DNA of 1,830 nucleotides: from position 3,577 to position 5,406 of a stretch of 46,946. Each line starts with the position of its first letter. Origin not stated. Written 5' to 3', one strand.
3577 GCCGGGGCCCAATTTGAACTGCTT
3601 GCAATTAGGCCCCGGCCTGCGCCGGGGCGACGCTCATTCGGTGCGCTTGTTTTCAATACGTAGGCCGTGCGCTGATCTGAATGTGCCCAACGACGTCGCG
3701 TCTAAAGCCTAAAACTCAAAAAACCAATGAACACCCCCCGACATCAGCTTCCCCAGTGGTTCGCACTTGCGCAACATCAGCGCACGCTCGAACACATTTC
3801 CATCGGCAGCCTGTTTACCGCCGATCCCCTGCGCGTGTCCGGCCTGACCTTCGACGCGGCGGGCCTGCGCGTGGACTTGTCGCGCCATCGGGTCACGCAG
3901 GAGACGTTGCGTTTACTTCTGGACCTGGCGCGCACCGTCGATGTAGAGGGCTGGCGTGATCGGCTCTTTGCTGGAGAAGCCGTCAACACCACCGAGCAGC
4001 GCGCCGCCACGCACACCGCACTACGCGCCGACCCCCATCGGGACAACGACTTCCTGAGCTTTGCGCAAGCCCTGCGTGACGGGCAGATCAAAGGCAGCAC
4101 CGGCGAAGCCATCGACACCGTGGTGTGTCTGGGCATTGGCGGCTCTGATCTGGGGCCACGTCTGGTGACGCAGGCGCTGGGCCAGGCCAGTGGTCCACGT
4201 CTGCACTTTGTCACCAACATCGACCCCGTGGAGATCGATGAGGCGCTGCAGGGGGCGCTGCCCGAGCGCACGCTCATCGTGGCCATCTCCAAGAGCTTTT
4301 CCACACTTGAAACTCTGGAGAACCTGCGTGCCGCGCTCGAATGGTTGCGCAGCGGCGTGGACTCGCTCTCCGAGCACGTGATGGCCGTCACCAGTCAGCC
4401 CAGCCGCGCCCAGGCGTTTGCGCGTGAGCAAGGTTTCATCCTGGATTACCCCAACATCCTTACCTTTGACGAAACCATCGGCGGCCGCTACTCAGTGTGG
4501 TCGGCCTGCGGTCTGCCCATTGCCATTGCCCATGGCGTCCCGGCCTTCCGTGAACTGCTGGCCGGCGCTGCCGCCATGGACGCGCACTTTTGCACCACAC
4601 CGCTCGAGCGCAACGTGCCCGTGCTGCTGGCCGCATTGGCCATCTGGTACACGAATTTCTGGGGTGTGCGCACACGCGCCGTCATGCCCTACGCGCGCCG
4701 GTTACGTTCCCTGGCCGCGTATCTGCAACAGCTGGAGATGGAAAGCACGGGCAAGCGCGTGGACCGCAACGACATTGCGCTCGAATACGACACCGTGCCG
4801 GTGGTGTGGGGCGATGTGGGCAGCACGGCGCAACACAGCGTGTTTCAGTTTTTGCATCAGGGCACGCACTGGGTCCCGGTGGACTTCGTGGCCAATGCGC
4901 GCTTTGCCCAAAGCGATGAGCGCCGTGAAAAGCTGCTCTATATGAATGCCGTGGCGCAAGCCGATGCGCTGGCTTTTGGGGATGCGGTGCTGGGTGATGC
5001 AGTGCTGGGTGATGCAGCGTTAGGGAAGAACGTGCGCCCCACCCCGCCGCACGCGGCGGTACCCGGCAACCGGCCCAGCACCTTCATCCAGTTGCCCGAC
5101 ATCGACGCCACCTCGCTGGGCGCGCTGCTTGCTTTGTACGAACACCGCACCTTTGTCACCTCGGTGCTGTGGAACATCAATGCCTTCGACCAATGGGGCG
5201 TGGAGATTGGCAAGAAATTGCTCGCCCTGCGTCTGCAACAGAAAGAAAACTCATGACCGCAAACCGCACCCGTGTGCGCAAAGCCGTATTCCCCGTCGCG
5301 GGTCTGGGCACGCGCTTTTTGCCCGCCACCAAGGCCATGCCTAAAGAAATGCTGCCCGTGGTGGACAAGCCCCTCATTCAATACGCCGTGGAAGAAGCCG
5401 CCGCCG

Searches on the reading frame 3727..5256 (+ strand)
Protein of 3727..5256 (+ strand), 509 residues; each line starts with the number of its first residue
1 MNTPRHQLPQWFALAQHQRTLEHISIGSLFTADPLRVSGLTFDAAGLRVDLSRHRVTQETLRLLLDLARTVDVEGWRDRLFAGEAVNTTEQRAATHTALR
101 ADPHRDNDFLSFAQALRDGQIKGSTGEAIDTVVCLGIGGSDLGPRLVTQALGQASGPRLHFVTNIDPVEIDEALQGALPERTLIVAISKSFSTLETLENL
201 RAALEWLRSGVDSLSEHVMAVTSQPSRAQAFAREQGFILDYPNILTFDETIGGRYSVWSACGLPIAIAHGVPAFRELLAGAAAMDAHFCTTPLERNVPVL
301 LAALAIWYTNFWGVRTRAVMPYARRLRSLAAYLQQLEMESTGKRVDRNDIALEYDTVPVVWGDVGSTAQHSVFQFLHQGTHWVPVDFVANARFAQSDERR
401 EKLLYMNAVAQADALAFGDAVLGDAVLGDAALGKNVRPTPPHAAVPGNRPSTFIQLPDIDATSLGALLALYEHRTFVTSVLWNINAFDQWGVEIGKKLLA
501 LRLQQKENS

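Call 18: search_protein_families(library=pfam, proteins=[window:3727-5256:+], max_evalue=0.00001)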
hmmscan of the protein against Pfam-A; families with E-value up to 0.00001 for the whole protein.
window:3727-5256:+ (509 aa): 1 family
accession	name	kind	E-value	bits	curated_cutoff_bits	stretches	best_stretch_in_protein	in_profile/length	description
PF00342.24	PGI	-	9e-137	457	22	1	50-500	1-463/486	Phosphoglucose isomerase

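Call 42: find_related_loci(query=window:3727-5256:+, collection=genome_contigs, flank=1000)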
Query window:3727-5256:+ (509 aa) in genome_contigs; peptide patterns used: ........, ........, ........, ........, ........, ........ (x = any residue, [..] = any of these).
599 stretches matched a pattern (row limit reached: there are more); 572 encode a relative of the query (tblastn E <= 1e-3); the best 80 are kept; 80 distinct loci.
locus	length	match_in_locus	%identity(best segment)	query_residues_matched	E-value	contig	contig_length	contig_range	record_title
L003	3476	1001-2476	61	7-503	0e+0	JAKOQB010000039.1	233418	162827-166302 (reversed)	MAG: Pseudomonadota bacterium isolate all_maxbin.099 k201_325332, whole genome shotgun sequence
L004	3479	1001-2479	61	7-505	0e+0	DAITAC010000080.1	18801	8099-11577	MAG TPA_asm: Burkholderiaceae bacterium isolate CTOTU26106 NODE_1172_length_18801_cov_46.023418, whole genome shotgun se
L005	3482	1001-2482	60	7-505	0e+0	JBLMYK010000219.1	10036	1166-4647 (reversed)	MAG: Gemmatimonadota bacterium isolate MAG231 PRJNA957066_bin14_renamed_218, whole genome shotgun sequence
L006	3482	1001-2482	61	7-505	0e+0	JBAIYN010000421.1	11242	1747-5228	MAG: Burkholderiales bacterium isolate bin_82 c_000027048412, whole genome shotgun sequence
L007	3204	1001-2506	56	1-506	0e+0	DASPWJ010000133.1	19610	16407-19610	MAG TPA_asm: Burkholderiaceae bacterium isolate SMAG_U12353 k141_378945, whole genome shotgun sequence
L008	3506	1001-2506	57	1-506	0e+0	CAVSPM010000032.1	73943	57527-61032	MAG: uncultured beta proteobacterium isolate MFD01476.bin.3.321 genome assembly, contig: contig_68760, whole genome shot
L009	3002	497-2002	57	1-506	0e+0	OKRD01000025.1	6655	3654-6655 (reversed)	Burkholderiales bacterium strain Peat soil MAG SbB1 genome assembly, contig: SBBP1_Contig_120, whole genome shotgun sequ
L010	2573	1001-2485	57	7-507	0e+0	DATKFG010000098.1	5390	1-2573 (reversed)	MAG TPA_asm: Burkholderiaceae bacterium isolate SMAG_U14519 k141_2915131, whole genome shotgun sequence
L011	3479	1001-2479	55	9-505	2e-178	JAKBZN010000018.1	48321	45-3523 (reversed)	MAG: Proteobacteria bacterium isolate WY3.bin64 NODE_998_length_48321_cov_11.717952, whole genome shotgun sequence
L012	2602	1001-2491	57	6-505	3e-180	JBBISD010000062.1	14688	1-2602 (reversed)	MAG: Burkholderiales bacterium isolate CYF170214_bin_365 NODE_4649_length_14688_cov_24.047837, whole genome shotgun sequ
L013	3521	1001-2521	55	1-505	7e-176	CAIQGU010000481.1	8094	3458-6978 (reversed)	MAG: uncultured Burkholderiales bacterium isolate T7-022_bin-548 genome assembly, contig: bin-548:481/532, whole genome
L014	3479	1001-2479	55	9-505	9e-175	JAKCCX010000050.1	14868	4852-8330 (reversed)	MAG: Proteobacteria bacterium isolate YS1.bin28 NODE_1591_length_14868_cov_6.130045, whole genome shotgun sequence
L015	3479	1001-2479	55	9-505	8e-174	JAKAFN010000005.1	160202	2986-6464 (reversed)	MAG: Proteobacteria bacterium isolate WY1.bin9 NODE_136_length_160202_cov_91.870448, whole genome shotgun sequence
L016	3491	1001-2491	57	7-506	5e-173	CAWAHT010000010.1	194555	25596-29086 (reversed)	MAG: uncultured beta proteobacterium isolate MFD04428.bin.2.120 genome assembly, contig: contig_65932, whole genome shot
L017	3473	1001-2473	58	8-504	6e-173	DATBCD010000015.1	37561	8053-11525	MAG TPA_asm: Burkholderiaceae bacterium isolate SMAG_U5776 k141_3016158, whole genome shotgun sequence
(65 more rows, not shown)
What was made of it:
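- Closest known: Legionella pneumophila serogroup 1 O-antigen system. Different: The window has 50-64% G+C and comes from an uncultured Pseudomonadota, with PGI 61% identical to Burkholderiaceae MAGs (call 42).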
